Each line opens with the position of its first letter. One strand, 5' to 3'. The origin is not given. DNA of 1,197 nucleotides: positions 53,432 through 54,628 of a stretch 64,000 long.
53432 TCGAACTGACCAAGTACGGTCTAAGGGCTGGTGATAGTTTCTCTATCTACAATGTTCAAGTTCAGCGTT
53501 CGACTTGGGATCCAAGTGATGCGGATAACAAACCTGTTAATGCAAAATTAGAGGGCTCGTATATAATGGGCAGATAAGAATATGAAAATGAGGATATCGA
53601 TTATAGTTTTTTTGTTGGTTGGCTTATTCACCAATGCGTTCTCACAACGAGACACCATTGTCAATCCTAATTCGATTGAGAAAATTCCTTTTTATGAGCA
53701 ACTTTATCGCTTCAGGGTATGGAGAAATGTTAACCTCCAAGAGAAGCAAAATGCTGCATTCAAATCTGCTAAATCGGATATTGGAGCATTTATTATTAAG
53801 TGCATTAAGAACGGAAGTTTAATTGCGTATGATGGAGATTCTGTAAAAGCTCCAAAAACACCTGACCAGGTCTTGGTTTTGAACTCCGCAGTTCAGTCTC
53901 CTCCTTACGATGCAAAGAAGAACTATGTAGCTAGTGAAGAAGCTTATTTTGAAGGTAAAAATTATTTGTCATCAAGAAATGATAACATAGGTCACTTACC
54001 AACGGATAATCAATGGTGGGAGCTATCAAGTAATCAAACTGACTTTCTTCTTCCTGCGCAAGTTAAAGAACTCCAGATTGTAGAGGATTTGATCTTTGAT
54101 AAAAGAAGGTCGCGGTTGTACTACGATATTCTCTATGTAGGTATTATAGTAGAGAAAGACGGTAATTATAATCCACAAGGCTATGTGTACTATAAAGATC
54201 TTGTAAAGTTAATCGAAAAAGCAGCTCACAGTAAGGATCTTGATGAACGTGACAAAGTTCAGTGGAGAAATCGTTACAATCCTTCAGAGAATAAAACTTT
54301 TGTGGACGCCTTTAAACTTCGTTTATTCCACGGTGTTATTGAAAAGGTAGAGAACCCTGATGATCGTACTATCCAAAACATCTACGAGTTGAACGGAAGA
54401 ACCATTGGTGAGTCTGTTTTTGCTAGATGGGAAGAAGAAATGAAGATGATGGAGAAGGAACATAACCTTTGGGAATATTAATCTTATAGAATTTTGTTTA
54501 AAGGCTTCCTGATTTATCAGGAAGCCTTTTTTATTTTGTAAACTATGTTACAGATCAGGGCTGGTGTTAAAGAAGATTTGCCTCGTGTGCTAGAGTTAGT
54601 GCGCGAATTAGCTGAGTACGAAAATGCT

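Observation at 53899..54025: CBM5/12 (chitin-binding-like) module inserted into GldN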

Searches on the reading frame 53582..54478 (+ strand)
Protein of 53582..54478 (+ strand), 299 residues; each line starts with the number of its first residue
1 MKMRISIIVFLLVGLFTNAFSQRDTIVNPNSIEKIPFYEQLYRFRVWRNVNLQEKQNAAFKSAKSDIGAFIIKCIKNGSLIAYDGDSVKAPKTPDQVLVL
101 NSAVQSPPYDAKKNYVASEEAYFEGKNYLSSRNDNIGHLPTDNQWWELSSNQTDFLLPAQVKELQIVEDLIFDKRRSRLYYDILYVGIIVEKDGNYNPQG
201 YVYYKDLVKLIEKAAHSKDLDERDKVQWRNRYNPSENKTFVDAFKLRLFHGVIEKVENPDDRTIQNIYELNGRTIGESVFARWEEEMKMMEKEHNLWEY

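Call 3: search_protein_families(library=pfam, proteins=[window:53582-54478:+], max_evalue=10)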
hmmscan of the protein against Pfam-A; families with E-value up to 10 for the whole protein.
window:53582-54478:+ (299 aa): 2 families
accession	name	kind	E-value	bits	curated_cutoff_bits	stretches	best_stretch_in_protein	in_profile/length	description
PF19841.4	GldN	-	7.7e-43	147.2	23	1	39-298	5-228/228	Gliding motility associated protein GldN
PF12740.14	PETase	-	0.14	11.9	28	1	23-76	177-230/263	PET hydrolase-like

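Call 4: search_protein_families(library=ncbifam, proteins=[window:53582-54478:+], max_evalue=10)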
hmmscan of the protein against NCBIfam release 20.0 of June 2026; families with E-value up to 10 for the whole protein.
window:53582-54478:+ (299 aa): 1 family
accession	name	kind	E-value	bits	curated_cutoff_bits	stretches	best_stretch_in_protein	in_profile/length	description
TIGR03523.1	GldN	equivalog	6.4e-24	84.7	85.9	1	38-299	54-280/280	type IX secretion system ring subunit PorN/GldN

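Call 5: search_solved_structures(query=window:53582-54478:+, max_evalue=10, show_alignments=3)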
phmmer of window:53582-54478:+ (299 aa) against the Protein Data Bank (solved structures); distinct sequences matched with E-value up to 10: 0.

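Call 7: find_homologous_proteins(query=window:53582-54478:+, max_evalue=0.001)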
Query window:53582-54478:+ (299 aa): 902 proteins with E <= 0.001 among 1568 candidates; the best 120 are listed.
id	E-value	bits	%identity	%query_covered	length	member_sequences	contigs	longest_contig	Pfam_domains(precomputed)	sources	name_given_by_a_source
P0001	1.2e-198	676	100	100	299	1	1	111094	PF19841.5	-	-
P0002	7.5e-196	667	99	100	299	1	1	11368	PF19841.5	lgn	-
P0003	4.6e-183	625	92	99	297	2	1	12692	PF19841.5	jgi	jgi:gliding motility associated protien GldN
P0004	3.3e-170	583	85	100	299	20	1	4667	PF19841.5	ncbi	ncbi:MAG: hypothetical protein ACK5WF_16530 [Cyclobacteriaceae bacterium]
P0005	5.5e-158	543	81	94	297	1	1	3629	PF19841.5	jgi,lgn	jgi:gliding motility associated protien GldN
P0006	7.7e-157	539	78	99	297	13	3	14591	PF19841.5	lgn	-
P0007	1.5e-156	538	79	94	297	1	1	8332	PF19841.5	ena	-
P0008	2.0e-156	538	79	94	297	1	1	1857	PF19841.5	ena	-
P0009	3.7e-156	537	78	99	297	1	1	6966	PF19841.5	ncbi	ncbi:MAG: gliding motility protein GldN [Flammeovirgaceae bacterium]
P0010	4.4e-154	530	74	99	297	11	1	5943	PF19841.5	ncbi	ncbi:MAG: gliding motility protein GldN [Flammeovirgaceae bacterium]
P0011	8.8e-154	529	76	99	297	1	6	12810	PF19841.5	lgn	-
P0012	1.3e-153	529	77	99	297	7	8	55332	PF19841.5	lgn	-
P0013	5.4e-146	504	73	99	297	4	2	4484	PF19841.5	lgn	-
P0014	8.8e-146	503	74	99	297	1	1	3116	PF19841.5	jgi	-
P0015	6.3e-145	500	73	99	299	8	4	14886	PF19841.5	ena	-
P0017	2.9e-143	495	73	98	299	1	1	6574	PF02839.20,PF19841.5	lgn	-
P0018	1.0e-142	493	71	99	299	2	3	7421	PF02839.20,PF19841.5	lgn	-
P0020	1.0e-137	476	70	99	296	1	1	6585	PF02839.20,PF19841.5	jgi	jgi:gliding motility associated protien GldN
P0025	2.4e-132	459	67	99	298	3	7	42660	PF19841.5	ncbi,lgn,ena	-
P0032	3.8e-127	442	65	99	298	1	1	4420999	PF19841.5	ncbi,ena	-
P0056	4.3e-121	422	61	99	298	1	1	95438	PF19841.5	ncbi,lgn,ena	-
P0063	1.6e-120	420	63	99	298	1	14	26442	PF19841.5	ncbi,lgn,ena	-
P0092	1.8e-116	407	61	99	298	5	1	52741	PF19841.5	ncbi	-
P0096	1.3e-111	391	58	100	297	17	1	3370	PF02839.20,PF19841.5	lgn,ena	-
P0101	2.5e-110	387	61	97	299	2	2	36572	PF19841.5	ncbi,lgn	-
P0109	1.3e-102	361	55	99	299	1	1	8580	PF19841.5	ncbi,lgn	-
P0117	2.2e-88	315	44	93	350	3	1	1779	PF02839.20,PF19841.5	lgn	-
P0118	5.4e-88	313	52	99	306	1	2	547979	PF19841.5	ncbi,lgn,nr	ncbi:MAG: hypothetical protein JSU09_16215 [Bacteroidetes bacterium]|nr:hypothetical protein [Bacter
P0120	3.4e-86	307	44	93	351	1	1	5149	PF02839.20,PF19841.5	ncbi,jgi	jgi:hypothetical protein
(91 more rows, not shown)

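Call 8: search_protein_families(library=pfam, proteins=[P0017, P0018, P0020, P0096, P0117, P0120, P0004, P0032], max_evalue=10)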
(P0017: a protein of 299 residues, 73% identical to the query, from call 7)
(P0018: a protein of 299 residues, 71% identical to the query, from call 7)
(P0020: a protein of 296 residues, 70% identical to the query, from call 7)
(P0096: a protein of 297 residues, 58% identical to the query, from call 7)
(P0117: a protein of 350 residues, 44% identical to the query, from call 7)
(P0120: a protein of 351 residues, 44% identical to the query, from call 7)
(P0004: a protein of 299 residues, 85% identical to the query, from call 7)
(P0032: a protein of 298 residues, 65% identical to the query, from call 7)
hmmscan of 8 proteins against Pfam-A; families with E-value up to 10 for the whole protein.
P0017 (299 aa): 2 families
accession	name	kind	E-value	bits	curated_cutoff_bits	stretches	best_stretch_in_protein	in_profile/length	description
PF19841.4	GldN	-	1.3e-40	139.9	23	1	39-298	5-228/228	Gliding motility associated protein GldN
PF02839.19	CBM_5_12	-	8e-06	26.2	26.2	1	108-146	1-43/44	Carbohydrate-binding module family 5/12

P0018 (299 aa): 2 families
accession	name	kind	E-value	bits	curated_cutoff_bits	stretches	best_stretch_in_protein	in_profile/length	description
PF19841.4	GldN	-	1.3e-41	143.2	23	1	39-298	5-228/228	Gliding motility associated protein GldN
PF02839.19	CBM_5_12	-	4.9e-05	23.7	26.2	1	108-145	1-43/44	Carbohydrate-binding module family 5/12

P0020 (296 aa): 2 families
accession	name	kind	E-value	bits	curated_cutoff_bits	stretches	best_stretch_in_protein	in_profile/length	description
PF19841.4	GldN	-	1.3e-40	139.9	23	1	38-295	5-228/228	Gliding motility associated protein GldN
PF02839.19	CBM_5_12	-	4.3e-05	23.9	26.2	1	107-144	1-43/44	Carbohydrate-binding module family 5/12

P0096 (297 aa): 2 families
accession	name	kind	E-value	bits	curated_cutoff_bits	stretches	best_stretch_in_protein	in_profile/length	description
PF19841.4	GldN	-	1.1e-45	156.5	23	1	36-296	5-228/228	Gliding motility associated protein GldN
PF02839.19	CBM_5_12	-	2e-05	25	26.2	1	104-147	1-39/44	Carbohydrate-binding module family 5/12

P0117 (350 aa): 2 families
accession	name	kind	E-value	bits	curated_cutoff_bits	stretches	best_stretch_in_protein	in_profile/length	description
PF19841.4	GldN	-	3.6e-43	148.3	23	1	37-349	5-228/228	Gliding motility associated protein GldN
PF02839.19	CBM_5_12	-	1.2e-08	35.3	26.2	2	109-146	2-43/44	Carbohydrate-binding module family 5/12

P0120 (351 aa): 2 families
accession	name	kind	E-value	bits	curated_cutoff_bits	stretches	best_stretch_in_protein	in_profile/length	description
PF19841.4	GldN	-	4.3e-42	144.8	23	1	37-350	5-228/228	Gliding motility associated protein GldN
PF02839.19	CBM_5_12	-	6.4e-07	29.7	26.2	2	111-137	4-30/44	Carbohydrate-binding module family 5/12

P0004 (299 aa): 2 families
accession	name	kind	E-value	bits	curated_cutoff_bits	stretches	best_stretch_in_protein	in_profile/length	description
PF19841.4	GldN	-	5.2e-42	144.5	23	1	39-298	5-228/228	Gliding motility associated protein GldN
PF02839.19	CBM_5_12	-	0.017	15.6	26.2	1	108-140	1-40/44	Carbohydrate-binding module family 5/12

P0032 (298 aa): 2 families
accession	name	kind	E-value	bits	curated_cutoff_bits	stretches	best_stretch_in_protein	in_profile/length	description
PF19841.4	GldN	-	2.2e-43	149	23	1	37-297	5-228/228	Gliding motility associated protein GldN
PF02839.19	CBM_5_12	-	0.17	12.4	26.2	1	106-127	2-23/44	Carbohydrate-binding module family 5/12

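Call 37: predict_structure(alignment_id=A2)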
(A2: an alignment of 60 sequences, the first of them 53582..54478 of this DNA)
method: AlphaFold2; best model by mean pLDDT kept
length: 299 residues; sequences in the alignment: 60
mean_pLDDT: 81.9   pTM: 0.71
mean pLDDT of the five models: 81.9, 79.9, 79.5, 78.8, 78.0
residues with pLDDT >= 90: 106; 70-90: 135; 50-70: 50; < 50: 8
segments of 3 or more residues with pLDDT < 50: 293-299
pLDDT, mean of each block of 10 residues (from residue 1): 82 81 60 68 82 88 92 93 83 85 83 90 89 89 89 85 91 70 91 85 95 94 91 85 89 77 74 65 63 44
secondary structure, 60 per line:
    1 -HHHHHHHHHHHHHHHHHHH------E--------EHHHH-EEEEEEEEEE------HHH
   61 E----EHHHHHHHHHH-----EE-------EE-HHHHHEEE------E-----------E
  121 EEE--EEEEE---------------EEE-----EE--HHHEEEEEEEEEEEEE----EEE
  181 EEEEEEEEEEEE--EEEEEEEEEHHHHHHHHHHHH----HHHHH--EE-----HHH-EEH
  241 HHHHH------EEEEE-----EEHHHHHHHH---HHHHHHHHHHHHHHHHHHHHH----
elements in order: H2-20 H37-40 E42-51 H67-76 H94-98 E99-101 E120-123 E126-130 E146-148 E161-173 E178-192 E195-203 H204-215 H220-224 H240-245 E252-256 H264-271 H275-295

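Call 40: list_cluster_members(proteins=[P0032, P0025, P0056, P0063, P0092, P0101, P0109, P0120, P0118, P0004])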
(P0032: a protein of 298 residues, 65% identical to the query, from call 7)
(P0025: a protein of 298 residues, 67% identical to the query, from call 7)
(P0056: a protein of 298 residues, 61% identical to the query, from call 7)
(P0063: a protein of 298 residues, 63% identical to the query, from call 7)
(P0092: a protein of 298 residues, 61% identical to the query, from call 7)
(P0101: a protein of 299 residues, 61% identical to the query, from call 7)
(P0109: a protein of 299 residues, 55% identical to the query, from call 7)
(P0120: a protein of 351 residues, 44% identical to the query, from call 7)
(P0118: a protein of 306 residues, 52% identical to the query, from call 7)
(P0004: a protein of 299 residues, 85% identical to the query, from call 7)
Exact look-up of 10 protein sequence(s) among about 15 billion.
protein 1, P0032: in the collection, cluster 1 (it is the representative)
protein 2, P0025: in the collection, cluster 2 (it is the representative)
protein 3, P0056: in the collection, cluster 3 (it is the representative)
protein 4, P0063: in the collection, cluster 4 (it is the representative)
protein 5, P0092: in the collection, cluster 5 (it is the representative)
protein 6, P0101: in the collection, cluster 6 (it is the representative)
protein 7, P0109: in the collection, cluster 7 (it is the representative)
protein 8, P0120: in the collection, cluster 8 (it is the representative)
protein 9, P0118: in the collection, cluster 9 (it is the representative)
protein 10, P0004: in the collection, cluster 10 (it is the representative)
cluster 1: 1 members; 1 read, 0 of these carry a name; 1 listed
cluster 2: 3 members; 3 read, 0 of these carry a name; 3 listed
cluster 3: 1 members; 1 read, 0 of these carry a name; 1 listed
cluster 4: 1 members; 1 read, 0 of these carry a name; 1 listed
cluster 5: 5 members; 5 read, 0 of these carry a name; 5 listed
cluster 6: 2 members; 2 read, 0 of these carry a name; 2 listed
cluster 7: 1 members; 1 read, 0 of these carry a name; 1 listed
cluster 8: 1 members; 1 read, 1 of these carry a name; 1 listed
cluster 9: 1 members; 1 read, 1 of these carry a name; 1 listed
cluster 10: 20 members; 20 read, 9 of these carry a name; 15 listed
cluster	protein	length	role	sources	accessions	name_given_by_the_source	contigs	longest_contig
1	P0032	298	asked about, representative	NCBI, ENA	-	-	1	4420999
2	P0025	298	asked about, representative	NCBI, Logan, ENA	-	-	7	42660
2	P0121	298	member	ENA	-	-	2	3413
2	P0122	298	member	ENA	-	-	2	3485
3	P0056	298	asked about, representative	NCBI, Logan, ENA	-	-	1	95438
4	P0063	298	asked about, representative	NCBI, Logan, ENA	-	-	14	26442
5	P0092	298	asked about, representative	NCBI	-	-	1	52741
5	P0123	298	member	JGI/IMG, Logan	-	-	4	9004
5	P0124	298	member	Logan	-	-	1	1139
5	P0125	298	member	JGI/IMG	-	-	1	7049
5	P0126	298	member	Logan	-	-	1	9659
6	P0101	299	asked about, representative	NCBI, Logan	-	-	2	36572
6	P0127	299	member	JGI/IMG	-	-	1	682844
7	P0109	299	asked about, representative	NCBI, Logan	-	-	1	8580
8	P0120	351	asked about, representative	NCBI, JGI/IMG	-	hypothetical protein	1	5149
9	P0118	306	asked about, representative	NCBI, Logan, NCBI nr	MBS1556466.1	MAG: hypothetical protein JSU09_16215 [Bacteroidetes bacterium] | hypothetical protein [Bacteroidota bacterium]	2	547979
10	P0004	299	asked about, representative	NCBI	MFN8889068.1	MAG: hypothetical protein ACK5WF_16530 [Cyclobacteriaceae bacterium]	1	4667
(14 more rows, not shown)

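Call 41: fold_search(model_id=the predicted structure, library=pdb)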
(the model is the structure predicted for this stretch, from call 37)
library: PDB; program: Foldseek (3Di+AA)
matches with E <= 10: 324; with E <= 0.001: 5
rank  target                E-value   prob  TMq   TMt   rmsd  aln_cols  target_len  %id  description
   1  9mzu_B                2.5e-09  1.00  0.51  0.59  12.5       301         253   17  Structure of PorKN from Porphyromonas gingivalis (released 2025-04-16)
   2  9ots_D                2.0e-08  1.00  0.50  0.58  12.4       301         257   18  Cryo-EM structure of the T9SS PORkN ring complex of P. Gingivalis (released 2025-08-06)
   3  9myj_A                1.9e-07  1.00  0.53  0.61   7.5       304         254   17  Structure of P. gingivalis PorK and PorN complexes from cryo electron microscopy (released 2025-07-16)
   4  7pvh_A                1.9e-07  1.00  0.41  0.60   9.4       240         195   19  Crystal structure of the folded domain of PorN (released 2022-05-18)
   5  7pvh_B                2.7e-07  1.00  0.42  0.64   7.3       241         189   19  Crystal structure of the folded domain of PorN (released 2022-05-18)
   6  1e6p_A                7.9e-02  1.00  0.15  0.09   2.2        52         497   13  Chitinase B from Serratia marcescens inactive mutant E144Q (released 2001-06-22)
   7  5zl9                  1.0e-01  1.00  0.16  0.08   2.4        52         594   13  Engineered chitinase, SmChiAB-FYSFV (released 2018-07-11)
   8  1e15_B                1.0e-01  1.00  0.16  0.10   2.1        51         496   14  Chitinase B from Serratia Marcescens (released 2000-08-18)
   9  1ogb_A                1.0e-01  1.00  0.15  0.09   2.2        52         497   13  Chitinase b from Serratia marcescens mutant D142N (released 2004-04-27)
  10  1h0g_A                1.2e-01  0.99  0.16  0.10   6.9        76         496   13  Complex of a chitinase with the natural product cyclopentapeptide argadin from Clonostachys (released 2002-06-27)
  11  7c92_A                1.4e-01  1.00  0.14  0.09   1.6        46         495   15  Structure of Serratia marcescens chitinase B complexed with compound 6k (released 2021-06-09)
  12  8kec_a                1.4e-01  0.84  0.14  0.15  16.5       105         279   20  Cyanophage A-1(L) tail fiber (released 2024-04-10)
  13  1e15_A                1.5e-01  1.00  0.15  0.09   2.1        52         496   13  Chitinase B from Serratia Marcescens (released 2000-08-18)
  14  8yuh_A                1.6e-01  1.00  0.16  0.10   2.3        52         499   13  X-ray Crystal structure of glycoside hydrolase family 18 chitinase from Serratia marcescens hexahistigine-tagged SmChi (released 2025-04-02)
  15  1ogb_B                1.7e-01  1.00  0.16  0.10   2.1        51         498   14  Chitinase b from Serratia marcescens mutant D142N (released 2004-04-27)
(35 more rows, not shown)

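Call 42: search_solved_structures(query=A2, max_evalue=10, show_alignments=2)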
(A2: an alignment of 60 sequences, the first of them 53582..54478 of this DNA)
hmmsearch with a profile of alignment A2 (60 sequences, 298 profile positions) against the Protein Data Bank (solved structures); distinct sequences matched with E-value up to 10: 5.
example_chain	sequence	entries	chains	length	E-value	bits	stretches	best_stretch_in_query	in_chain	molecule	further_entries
8pn5_A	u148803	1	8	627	0.028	17.1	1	84-134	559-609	DUF3472 domain-containing protein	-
8pmu_A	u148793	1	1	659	0.039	16.6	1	84-134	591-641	DUF3472 domain-containing protein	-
8pn3_A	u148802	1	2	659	0.039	16.6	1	84-134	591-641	DUF3472 domain-containing protein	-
2rts_A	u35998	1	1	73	0.12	15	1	84-130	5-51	chitinase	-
2d49_A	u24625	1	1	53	1.1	11.8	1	102-143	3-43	chitinase C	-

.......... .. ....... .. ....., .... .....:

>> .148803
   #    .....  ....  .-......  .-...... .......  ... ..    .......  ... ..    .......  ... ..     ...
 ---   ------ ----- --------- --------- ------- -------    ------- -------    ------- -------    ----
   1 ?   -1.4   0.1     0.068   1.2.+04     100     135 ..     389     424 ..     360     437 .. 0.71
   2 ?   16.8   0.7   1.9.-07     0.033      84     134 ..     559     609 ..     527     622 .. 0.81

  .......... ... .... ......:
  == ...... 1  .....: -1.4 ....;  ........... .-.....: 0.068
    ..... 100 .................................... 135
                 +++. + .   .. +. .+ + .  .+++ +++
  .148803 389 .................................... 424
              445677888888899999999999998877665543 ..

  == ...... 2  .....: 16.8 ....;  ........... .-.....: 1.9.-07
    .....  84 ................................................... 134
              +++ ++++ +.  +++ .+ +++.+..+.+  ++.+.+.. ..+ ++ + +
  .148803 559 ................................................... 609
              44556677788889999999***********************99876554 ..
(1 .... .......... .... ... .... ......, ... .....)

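Call 64: find_encoding_contigs(protein=P0032, flank=6000, max_places=2)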
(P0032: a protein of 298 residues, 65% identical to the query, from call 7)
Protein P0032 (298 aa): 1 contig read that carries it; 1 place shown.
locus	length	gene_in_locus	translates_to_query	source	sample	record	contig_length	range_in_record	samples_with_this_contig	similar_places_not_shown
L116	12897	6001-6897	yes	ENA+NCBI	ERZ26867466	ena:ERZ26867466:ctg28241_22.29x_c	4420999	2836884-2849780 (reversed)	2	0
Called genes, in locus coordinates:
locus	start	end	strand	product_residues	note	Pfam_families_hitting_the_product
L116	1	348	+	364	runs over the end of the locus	PF14093:DUF4271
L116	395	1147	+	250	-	PF02602:HEM4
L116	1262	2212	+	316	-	PF11751:PorP_SprF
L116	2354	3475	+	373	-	PF03781:FGE-sulfatase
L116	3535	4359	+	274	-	PF22827:GldL_N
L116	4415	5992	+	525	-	PF12081:GldM_1st, PF21601:GldM_2nd, PF21602:GldM_3rd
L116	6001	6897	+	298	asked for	PF19841:GldN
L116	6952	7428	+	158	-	PF00583:Acetyltransf_1, PF13508:Acetyltransf_7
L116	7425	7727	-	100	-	PF14114:DUF4286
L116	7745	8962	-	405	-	PF05222:AlaDh_PNT_N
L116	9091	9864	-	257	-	PF01987:AIM24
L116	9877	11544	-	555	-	PF00246:Peptidase_M14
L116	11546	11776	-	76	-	-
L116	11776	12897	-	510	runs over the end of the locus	PF00749:tRNA-synt_1c, PF19269:Anticodon_2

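Call 65: find_encoding_contigs(protein=P0120, flank=5000, max_places=2)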
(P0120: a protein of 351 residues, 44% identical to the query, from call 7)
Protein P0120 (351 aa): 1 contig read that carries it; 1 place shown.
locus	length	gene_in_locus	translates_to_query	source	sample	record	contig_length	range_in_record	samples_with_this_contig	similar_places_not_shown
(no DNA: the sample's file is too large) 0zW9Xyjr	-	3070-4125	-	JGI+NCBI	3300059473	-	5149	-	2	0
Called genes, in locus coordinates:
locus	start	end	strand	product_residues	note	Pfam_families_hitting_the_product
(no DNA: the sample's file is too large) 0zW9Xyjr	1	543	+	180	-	?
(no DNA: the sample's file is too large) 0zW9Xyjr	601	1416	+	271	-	PF22827:GldL_N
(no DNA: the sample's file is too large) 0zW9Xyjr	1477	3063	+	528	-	PF12081:GldM_1st, PF21601:GldM_2nd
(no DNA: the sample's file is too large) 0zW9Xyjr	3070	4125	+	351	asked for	PF19841:GldN, PF02839:CBM_5_12 (faint)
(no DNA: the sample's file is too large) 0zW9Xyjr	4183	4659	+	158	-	PF00583:Acetyltransf_1, PF13508:Acetyltransf_7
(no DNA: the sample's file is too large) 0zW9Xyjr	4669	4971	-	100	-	PF14114:DUF4286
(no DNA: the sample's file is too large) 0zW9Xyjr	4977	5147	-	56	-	?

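Call 71: find_related_loci(query=A2, collection=genome_contigs, flank=300)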
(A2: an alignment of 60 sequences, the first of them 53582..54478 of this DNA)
Query A2 (299 aa) in genome_contigs; peptide patterns used: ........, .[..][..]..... (x = any residue, [..] = any of these).
334 stretches matched a pattern; 292 encode a relative of the query (tblastn E <= 1e-3); the best 80 are kept; 80 distinct loci.
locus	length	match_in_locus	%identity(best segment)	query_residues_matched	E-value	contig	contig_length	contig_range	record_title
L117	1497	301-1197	88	1-299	0e+0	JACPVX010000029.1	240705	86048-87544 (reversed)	MAG: Bacteroidetes bacterium isolate NC_groundwater_796_Pr6_B-0.1um_43_12 kurt_kritikos_18_scaffold_266265, whole genome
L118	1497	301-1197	86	1-299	4e-178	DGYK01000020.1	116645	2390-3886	MAG TPA_asm: Flammeovirgaceae bacterium UBA5008 UBA5008_contig_175, whole genome shotgun sequence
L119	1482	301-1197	86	1-299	0e+0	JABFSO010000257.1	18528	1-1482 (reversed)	MAG: Cyclobacteriaceae bacterium isolate WB-IL-14 seq_1390, whole genome shotgun sequence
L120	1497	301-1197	85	1-299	7e-177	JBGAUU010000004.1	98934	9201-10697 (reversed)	MAG: Cyclobacteriaceae bacterium isolate MAG_MBR_H10.3 MBRH10-3_opera_contig_910, whole genome shotgun sequence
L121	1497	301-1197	85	1-299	8e-176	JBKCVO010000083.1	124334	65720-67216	MAG: Cyclobacteriaceae bacterium isolate samp_2047_semibin_584 samp_2047_3279800, whole genome shotgun sequence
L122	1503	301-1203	73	1-299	2e-150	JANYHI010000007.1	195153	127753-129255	MAG: Cytophagales bacterium isolate GL140_1_metabinner_4 GL140_1_k141_419133, whole genome shotgun sequence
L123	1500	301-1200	69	1-299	3e-150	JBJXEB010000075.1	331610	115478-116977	MAG: Cyclobacteriaceae bacterium isolate P.bin.40 k127_654098, whole genome shotgun sequence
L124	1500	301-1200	66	1-299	1e-144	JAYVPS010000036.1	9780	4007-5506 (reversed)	MAG: Cytophagales bacterium isolate GL72_DN_metabinner_7 GL72_DN_metabinner_7_35, whole genome shotgun sequence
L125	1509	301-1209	70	1-299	4e-137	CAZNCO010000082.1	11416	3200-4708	MAG TPA_asm: uncultured Ohtaekwangia sp. isolate SRP093762_co1_48 genome assembly, contig: NODE_3301_length_11416_cov_7.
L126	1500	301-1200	65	1-299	4e-131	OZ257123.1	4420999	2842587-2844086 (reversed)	MAG: Cyclobacteriaceae bacterium isolate 807c80a1-3fc2-4da7-9c2d-e3d4965bcdf0 genome assembly, chromosome: 1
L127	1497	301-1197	61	2-299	2e-128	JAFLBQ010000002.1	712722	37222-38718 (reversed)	MAG: Cytophagales bacterium isolate UWPOB_CYTO1 gnl_X_DGMGIFFD_2, whole genome shotgun sequence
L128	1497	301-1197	60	2-299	6e-128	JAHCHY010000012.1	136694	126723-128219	MAG: Cyclobacteriaceae bacterium isolate TGS_BAC9 BAC9_12, whole genome shotgun sequence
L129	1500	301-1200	64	1-299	5e-126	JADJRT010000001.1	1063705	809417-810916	MAG: Flammeovirgaceae bacterium isolate Hade_18-Q3-R52-61_BATAC.180 tig00001100-10-10634780, whole genome shotgun sequen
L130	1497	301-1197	63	2-299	2e-125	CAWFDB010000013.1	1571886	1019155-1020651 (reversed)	MAG: uncultured Bacteroidetes bacterium isolate MFD04716.bin.2.173 genome assembly, contig: contig_8645, whole genome sh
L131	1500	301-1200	62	1-299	4e-125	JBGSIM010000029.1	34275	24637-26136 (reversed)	MAG: Cyclobacteriaceae bacterium isolate JTS-AC130 k141_1651657, whole genome shotgun sequence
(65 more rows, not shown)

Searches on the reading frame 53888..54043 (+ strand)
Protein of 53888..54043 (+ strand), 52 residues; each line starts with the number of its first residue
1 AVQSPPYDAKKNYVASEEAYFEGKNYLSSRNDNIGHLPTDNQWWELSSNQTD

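Call 3: search_protein_families(library=pfam, proteins=[window:53900-54025:+], max_evalue=10)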
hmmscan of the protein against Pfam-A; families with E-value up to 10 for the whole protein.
window:53900-54025:+ (42 aa): 0 families

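Call 4: search_protein_families(library=ncbifam, proteins=[window:53900-54025:+], max_evalue=10)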
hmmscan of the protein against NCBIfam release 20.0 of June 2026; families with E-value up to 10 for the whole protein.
window:53900-54025:+ (42 aa): 0 families

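Call 6: search_solved_structures(query=window:53900-54025:+, max_evalue=10, show_alignments=3)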
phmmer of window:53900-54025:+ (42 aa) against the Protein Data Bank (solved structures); distinct sequences matched with E-value up to 10: 0.

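Call 44: predict_structure(protein=window:53888-54043:+)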
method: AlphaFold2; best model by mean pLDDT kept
length: 52 residues; sequences in the alignment: 1
mean_pLDDT: 55.0   pTM: 0.18
mean pLDDT of the five models: 55.0, 54.8, 51.5, 51.0, 48.7
residues with pLDDT >= 90: 0; 70-90: 0; 50-70: 41; < 50: 11
segments of 3 or more residues with pLDDT < 50: 1-3
pLDDT, mean of each block of 10 residues (from residue 1): 50 52 53 56 64 55
secondary structure, 60 per line:
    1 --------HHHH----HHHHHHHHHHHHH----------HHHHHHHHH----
elements in order: H9-12 H17-29 H40-48
